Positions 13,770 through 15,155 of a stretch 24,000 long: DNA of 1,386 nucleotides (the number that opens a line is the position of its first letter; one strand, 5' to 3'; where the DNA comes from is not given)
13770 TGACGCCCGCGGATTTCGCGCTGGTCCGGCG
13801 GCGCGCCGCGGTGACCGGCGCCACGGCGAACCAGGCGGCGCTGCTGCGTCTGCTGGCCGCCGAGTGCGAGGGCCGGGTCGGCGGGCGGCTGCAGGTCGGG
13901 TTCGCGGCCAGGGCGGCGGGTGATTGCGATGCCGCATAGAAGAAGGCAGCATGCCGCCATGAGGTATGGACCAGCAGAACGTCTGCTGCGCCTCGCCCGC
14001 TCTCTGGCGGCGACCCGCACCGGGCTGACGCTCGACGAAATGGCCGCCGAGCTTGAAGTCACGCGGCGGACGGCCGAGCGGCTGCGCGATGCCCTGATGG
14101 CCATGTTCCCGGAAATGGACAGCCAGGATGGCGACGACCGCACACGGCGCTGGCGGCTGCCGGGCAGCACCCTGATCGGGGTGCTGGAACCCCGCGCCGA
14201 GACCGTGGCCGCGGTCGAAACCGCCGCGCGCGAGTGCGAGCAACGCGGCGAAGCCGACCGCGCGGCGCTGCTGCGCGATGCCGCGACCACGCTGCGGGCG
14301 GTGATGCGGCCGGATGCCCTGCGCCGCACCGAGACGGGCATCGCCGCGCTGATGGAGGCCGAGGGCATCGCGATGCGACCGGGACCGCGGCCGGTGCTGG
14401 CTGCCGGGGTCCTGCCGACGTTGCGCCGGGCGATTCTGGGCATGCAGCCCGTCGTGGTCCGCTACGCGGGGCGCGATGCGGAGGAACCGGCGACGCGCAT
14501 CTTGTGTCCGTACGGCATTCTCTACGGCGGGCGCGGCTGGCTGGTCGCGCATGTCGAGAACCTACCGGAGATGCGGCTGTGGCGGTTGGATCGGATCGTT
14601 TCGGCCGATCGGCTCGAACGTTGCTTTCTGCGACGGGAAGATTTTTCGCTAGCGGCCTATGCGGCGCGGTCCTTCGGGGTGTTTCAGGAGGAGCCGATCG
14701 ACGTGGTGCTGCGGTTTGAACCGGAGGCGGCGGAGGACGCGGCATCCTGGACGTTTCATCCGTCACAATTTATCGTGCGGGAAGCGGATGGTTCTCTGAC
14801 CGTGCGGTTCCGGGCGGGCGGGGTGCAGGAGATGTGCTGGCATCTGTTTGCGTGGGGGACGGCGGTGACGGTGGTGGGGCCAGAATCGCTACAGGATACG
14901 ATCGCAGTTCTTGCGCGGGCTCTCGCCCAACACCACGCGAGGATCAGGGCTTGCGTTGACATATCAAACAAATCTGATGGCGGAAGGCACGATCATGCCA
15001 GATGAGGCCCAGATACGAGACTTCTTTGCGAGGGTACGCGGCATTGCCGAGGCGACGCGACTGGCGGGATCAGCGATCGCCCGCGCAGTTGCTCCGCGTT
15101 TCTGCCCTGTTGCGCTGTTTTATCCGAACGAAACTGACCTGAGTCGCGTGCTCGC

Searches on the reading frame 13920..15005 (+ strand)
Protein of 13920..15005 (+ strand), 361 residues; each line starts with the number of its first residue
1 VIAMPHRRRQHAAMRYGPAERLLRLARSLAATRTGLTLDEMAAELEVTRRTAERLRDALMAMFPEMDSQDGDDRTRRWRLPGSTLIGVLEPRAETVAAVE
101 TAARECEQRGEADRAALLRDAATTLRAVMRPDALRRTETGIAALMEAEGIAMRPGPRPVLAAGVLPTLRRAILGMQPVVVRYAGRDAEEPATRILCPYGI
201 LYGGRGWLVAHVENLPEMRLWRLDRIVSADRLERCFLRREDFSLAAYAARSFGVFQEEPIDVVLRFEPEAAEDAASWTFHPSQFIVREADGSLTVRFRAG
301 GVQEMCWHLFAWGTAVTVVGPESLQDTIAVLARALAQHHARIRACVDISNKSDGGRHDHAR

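Call 66: search_protein_families(library=pfam, proteins=[window:13920-15005:+], max_evalue=0.001)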
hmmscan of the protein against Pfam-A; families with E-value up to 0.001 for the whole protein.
window:13920-15005:+ (361 aa): 2 families
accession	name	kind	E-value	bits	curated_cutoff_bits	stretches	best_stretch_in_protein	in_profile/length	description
PF25583.1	WCX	-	9.9e-15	55.1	23.9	1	258-336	1-76/76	WCX domain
PF13280.12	WYL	-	2.5e-10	40.7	21.8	1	164-229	2-68/70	WYL domain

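Call 81: search_protein_families(library=padloc, proteins=[window:13920-15005:+], max_evalue=0.001)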
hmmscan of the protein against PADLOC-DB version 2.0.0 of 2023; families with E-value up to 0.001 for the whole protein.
window:13920-15005:+ (361 aa): 3 families
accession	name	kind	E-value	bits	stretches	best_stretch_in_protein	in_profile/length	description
PDLC01457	WYL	-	9e-30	102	1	19-324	3-229/229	"CAS-I,CAS-II,CAS-III,CAS-IV,CAS-V,CAS-VI; associated_signaling"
PDLC01652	WYL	-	1.4e-27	95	1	162-336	17-162/162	"CAS-I,CAS-II,CAS-III,CAS-IV,CAS-V,CAS-VI; associated_signaling"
PDLC01766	Cas3c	-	9.5e-21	71.7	1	19-337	7-314/1009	-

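Call 82: search_solved_structures(query=window:13920-15005:+, max_evalue=0.001)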
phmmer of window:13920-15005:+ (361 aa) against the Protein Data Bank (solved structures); distinct sequences matched with E-value up to 0.001: 6.
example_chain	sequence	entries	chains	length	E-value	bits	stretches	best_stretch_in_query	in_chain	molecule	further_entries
8tp8_A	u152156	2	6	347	5.4e-71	242.8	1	12-336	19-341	DeoR-family transcriptional regulator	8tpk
9pfq_Q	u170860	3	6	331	5.7e-71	242.8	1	13-336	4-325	WYL domain-containing protein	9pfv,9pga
9cu3_B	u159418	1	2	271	3.5e-49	171.1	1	92-336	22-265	WYL domain-containing protein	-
7tzv_A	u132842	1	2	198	6.4e-43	150.5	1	148-337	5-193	WYL domain-containing protein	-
7u02_B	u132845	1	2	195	9.8e-43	149.9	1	148-337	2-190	WYL domain-containing protein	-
7p5x_AX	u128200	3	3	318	5.4e-07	32.4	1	147-341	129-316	PafC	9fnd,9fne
